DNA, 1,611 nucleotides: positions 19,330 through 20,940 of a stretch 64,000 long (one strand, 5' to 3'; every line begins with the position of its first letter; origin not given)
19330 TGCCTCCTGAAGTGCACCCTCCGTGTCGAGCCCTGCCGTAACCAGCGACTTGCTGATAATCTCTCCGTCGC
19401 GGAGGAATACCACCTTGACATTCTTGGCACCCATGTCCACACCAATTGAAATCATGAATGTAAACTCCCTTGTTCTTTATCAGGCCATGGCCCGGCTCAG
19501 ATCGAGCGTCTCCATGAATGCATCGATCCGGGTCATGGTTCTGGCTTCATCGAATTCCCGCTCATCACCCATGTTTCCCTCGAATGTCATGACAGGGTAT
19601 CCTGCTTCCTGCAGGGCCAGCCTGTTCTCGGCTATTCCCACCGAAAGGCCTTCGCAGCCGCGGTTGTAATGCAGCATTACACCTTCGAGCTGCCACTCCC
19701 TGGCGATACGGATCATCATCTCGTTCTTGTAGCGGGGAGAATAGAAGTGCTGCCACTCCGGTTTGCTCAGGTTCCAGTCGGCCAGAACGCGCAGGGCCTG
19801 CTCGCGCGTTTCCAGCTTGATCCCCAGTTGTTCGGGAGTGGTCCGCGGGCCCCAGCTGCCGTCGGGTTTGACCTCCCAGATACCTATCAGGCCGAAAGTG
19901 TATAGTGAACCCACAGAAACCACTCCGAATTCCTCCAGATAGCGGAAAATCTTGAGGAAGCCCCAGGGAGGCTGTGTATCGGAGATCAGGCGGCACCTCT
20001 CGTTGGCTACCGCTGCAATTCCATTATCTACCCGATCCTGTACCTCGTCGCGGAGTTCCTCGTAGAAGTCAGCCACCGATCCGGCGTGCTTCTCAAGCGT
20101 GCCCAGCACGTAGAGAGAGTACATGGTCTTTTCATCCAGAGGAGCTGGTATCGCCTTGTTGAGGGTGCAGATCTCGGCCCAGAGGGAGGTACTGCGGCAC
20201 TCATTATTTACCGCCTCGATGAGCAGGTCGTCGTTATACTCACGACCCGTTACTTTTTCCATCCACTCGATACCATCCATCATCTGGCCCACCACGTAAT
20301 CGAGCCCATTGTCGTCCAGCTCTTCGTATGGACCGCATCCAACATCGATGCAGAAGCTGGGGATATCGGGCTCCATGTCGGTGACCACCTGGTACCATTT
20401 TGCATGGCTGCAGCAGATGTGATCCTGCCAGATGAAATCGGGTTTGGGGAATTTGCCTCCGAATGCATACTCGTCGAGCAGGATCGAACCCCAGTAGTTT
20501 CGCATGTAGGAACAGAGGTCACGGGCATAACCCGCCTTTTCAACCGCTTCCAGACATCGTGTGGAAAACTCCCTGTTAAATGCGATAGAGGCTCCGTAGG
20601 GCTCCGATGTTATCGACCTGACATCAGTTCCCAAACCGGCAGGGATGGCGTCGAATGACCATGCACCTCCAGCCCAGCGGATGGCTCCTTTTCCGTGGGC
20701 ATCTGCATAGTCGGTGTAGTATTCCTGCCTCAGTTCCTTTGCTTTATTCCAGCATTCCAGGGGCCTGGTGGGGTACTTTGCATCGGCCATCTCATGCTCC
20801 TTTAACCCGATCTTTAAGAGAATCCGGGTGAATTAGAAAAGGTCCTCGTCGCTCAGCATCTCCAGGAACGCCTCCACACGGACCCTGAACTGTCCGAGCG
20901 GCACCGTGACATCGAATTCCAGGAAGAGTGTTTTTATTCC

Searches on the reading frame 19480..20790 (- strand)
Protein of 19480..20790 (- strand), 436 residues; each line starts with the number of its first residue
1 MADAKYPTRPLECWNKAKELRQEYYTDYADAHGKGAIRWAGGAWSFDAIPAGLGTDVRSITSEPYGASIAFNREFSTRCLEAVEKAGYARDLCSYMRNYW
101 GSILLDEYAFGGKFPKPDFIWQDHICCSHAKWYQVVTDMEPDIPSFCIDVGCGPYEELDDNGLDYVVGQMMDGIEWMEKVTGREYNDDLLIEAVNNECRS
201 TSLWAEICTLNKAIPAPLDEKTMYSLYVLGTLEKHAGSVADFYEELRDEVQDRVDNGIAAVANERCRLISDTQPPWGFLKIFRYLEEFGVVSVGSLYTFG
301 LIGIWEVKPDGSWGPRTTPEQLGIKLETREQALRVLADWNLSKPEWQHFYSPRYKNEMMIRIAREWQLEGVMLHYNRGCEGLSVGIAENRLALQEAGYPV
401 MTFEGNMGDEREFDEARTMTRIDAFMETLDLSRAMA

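Call 25: search_protein_families(library=pfam, proteins=[window:19480-20790:-], max_evalue=0.0001)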
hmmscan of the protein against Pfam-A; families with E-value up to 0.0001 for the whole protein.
window:19480-20790:- (436 aa): 1 family
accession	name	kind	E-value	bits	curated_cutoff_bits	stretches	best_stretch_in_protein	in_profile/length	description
PF06050.19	HGD-D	-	5.4e-47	161.5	28.4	1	73-429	20-342/342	2-hydroxyglutaryl-CoA dehydratase, D-component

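Call 29: search_protein_families(library=ncbifam, proteins=[window:19480-20790:-], max_evalue=1e-10)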
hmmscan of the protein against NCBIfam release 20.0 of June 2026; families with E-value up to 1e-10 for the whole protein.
window:19480-20790:- (436 aa): 4 families
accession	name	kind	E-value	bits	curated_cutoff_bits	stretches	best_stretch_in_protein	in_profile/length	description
TIGR03191.1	benz_CoA_bzdO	equivalog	3.1e-208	692.2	448.6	1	6-435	1-429/430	benzoyl-CoA reductase, bzd-type, subunit O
NF052455.1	HyiscapDhHadB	equivalog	6.9e-37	127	750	1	18-299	9-289/398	(R)-2-hydroxyisocaproyl-CoA dehydratase subunit alpha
TIGR02260.1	benz_CoA_red_B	equivalog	5.3e-15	55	486.55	1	78-426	70-410/413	benzoyl-CoA reductase subunit B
NF040772.1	double_cubane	equivalog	4.2e-12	45.8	350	0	89-293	61-257/372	double-cubane-cluster-containing anaerobic reductase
